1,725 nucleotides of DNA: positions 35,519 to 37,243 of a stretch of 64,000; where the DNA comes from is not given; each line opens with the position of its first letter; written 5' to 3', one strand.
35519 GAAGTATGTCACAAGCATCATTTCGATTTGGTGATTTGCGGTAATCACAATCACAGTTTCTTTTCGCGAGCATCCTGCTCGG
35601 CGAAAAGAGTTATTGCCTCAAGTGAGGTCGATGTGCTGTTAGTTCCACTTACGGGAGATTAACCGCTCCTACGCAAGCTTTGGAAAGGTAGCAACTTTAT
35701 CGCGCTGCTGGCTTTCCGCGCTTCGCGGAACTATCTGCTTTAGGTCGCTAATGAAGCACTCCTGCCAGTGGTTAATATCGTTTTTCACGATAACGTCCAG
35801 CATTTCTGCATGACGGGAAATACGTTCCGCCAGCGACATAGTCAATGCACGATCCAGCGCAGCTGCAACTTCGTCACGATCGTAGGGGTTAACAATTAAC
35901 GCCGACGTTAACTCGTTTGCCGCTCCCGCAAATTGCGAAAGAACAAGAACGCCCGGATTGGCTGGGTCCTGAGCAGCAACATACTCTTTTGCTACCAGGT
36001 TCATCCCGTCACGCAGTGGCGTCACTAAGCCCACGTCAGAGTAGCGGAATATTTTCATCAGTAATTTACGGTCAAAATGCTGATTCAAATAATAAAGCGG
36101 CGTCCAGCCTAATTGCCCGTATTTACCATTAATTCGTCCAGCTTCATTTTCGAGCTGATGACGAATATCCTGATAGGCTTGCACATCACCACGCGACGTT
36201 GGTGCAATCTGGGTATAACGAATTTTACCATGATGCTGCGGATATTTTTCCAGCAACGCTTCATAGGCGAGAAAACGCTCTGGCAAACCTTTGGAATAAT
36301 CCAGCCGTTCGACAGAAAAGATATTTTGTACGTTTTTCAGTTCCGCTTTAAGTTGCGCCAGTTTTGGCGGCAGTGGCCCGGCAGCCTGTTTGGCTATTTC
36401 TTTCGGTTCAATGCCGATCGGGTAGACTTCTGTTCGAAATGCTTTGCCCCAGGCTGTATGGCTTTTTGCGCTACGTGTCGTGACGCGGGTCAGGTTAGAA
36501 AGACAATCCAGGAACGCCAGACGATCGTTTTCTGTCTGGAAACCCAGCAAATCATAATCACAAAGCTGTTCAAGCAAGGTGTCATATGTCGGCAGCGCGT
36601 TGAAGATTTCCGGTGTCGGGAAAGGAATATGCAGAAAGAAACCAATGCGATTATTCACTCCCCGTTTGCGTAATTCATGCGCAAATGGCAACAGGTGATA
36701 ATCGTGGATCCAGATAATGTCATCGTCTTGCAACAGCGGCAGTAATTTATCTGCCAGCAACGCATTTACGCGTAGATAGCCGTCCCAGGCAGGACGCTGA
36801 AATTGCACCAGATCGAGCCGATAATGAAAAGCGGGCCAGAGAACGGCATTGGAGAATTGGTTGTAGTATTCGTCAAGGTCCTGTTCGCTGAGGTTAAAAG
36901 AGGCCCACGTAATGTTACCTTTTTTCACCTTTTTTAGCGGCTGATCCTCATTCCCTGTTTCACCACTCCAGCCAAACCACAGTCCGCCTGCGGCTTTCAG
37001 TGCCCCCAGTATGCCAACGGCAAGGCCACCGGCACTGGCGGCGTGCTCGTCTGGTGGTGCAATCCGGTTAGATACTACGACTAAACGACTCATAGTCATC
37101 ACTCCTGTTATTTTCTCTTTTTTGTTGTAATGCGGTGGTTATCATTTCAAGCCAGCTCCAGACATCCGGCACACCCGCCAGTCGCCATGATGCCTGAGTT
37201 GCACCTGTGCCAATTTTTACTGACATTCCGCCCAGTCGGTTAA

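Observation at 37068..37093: otsB and otsA coding sequences overlap by 26 nt; several other pairs are translationally coupled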

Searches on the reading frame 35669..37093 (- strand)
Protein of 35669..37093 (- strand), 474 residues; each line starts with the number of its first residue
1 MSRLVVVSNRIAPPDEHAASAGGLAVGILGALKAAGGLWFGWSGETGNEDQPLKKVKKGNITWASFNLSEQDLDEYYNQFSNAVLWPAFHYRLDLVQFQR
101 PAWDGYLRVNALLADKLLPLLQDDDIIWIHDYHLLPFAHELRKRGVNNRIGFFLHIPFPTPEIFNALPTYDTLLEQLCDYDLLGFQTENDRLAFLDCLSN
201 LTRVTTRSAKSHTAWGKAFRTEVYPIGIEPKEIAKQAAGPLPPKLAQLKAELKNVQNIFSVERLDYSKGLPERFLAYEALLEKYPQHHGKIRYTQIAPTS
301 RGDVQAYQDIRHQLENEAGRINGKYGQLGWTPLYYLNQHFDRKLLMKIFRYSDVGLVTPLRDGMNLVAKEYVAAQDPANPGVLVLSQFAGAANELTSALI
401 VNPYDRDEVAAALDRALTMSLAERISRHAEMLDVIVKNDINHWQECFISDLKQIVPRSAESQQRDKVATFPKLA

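Call 31: find_related_loci(query=window:35669-37093:-, collection=genome_contigs, flank=2500)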
Query window:35669-37093:- (474 aa) in genome_contigs; peptide patterns used: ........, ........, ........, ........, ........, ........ (x = any residue, [..] = any of these).
218 stretches matched a pattern; 196 encode a relative of the query (tblastn E <= 1e-3); the best 80 are kept; 80 distinct loci.
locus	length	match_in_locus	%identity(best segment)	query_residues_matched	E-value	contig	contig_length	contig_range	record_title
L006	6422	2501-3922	97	1-474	0e+0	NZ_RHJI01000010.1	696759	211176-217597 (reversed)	Escherichia sp. E1V33 1V33_10_consensus, whole genome shotgun sequence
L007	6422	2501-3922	98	1-474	0e+0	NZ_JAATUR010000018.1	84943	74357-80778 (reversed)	Escherichia coli strain SCPM-O-B-8794 18length=84943, whole genome shotgun sequence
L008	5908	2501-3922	98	1-474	0e+0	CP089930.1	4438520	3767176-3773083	Escherichia coli strain E69 chromosome, complete genome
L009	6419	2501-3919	87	1-474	0e+0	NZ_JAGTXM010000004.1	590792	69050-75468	Citrobacter amalonaticus strain ku-bf3 scaffold_3, whole genome shotgun sequence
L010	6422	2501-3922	86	1-474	0e+0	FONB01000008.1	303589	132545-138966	Kosakonia sp. S29 genome assembly, contig: Ga0075254_108, whole genome shotgun sequence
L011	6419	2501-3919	90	1-474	0e+0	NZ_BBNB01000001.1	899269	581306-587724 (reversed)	Citrobacter sedlakii NBRC 105722, whole genome shotgun sequence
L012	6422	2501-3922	86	1-474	0e+0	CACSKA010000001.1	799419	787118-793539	Chryseobacterium sp. 18061 isolate 18061_Chryseobacterium1_Ancestor genome assembly, contig: NODE_1, whole genome shotgu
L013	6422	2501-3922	86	1-474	0e+0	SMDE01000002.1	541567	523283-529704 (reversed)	Phytobacter diazotrophicus strain DSM 17806 Ga0244675_102, whole genome shotgun sequence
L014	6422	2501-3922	85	1-474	0e+0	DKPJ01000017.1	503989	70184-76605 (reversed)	MAG TPA_asm: Enterobacteriaceae bacterium UBA7338 UBA7338_contig_225, whole genome shotgun sequence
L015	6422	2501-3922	86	1-474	0e+0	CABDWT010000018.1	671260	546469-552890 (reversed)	Phytobacter ursingii strain ATCC27989T genome assembly, contig: ATCC27989T_contig_8, whole genome shotgun sequence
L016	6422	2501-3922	86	1-474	0e+0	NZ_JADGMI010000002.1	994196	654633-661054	Superficieibacter sp. 1612_C1 1612_C1_2, whole genome shotgun sequence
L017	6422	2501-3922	85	1-474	0e+0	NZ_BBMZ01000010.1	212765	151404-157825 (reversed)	Pseudescherichia vulneris NBRC 102420, whole genome shotgun sequence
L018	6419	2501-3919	89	1-474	0e+0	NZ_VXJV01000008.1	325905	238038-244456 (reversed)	Salmonella enterica subsp. diarizonae strain CCUG 30040T contig_0000008, whole genome shotgun sequence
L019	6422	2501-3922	84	1-474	0e+0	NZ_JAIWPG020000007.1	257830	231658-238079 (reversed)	Lelliottia sp. WAP21 7, whole genome shotgun sequence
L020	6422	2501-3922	86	1-474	0e+0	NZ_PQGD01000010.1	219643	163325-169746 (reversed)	Superficieibacter electus strain BP-1 NODE_10_length_219643_cov_32.8661, whole genome shotgun sequence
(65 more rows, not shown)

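Call 48: search_solved_structures(query=window:35669-37093:-, max_evalue=1e-50, show_alignments=1)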
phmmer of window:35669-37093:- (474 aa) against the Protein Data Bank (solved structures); distinct sequences matched with E-value up to 1e-50: 17.
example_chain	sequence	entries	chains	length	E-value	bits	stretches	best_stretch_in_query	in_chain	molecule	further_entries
2wtx_A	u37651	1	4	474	0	1093.6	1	1-474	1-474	ALPHA, ALPHA-TREHALOSE-PHOSPHATE SYNTHASE [UDP-FORMING]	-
1uqt_A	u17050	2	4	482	0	1093.5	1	1-474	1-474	ALPHA, ALPHA-TREHALOSE-PHOSPHATE SYNTHASE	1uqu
1gz5_A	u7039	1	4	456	0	1054.8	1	2-457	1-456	ALPHA-TREHALOSE-PHOSPHATE SYNTHASE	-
6jak_A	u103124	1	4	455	0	1052.4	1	2-456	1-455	Trehalose-6-phosphate synthase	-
5hxa_A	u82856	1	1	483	1.2e-163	548.6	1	1-467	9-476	Alpha,alpha-trehalose-phosphate synthase (UDP-forming)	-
5uof_A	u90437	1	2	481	2.4e-160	537.8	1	1-463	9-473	Alpha,alpha-trehalose-phosphate synthase (UDP-forming)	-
5tvg_A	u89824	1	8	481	2.1e-159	534.7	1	1-463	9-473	Alpha,alpha-trehalose-phosphate synthase (UDP-forming)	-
5v0t_A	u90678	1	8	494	4.2e-159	533.7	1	1-455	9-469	Alpha,alpha-trehalose-phosphate synthase (UDP-forming)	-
5hvm_A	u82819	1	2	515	7.4e-91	308.7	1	16-466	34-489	Alpha,alpha-trehalose-phosphate synthase (UDP-forming)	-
5huv_A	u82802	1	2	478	1.8e-90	307.4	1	15-457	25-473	Alpha,alpha-trehalose-phosphate synthase [UDP-forming]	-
5hut_A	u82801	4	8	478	2.5e-90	306.9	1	15-457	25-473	Alpha,alpha-trehalose-phosphate synthase [UDP-forming]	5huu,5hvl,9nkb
9niq_A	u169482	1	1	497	2.9e-90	306.7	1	15-457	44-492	Alpha,alpha-trehalose-phosphate synthase [UDP-forming]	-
5hvo_A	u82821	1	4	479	2.2e-88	300.5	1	15-453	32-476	Alpha,alpha-trehalose-phosphate synthase (UDP-forming)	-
6jbi_A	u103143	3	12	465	1.8e-87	297.5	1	17-453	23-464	Trehalose-6-phosphate synthase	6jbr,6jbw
8fhw_A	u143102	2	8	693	2.5e-76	260.7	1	140-454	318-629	Alpha,alpha-trehalose-phosphate synthase (UDP-forming)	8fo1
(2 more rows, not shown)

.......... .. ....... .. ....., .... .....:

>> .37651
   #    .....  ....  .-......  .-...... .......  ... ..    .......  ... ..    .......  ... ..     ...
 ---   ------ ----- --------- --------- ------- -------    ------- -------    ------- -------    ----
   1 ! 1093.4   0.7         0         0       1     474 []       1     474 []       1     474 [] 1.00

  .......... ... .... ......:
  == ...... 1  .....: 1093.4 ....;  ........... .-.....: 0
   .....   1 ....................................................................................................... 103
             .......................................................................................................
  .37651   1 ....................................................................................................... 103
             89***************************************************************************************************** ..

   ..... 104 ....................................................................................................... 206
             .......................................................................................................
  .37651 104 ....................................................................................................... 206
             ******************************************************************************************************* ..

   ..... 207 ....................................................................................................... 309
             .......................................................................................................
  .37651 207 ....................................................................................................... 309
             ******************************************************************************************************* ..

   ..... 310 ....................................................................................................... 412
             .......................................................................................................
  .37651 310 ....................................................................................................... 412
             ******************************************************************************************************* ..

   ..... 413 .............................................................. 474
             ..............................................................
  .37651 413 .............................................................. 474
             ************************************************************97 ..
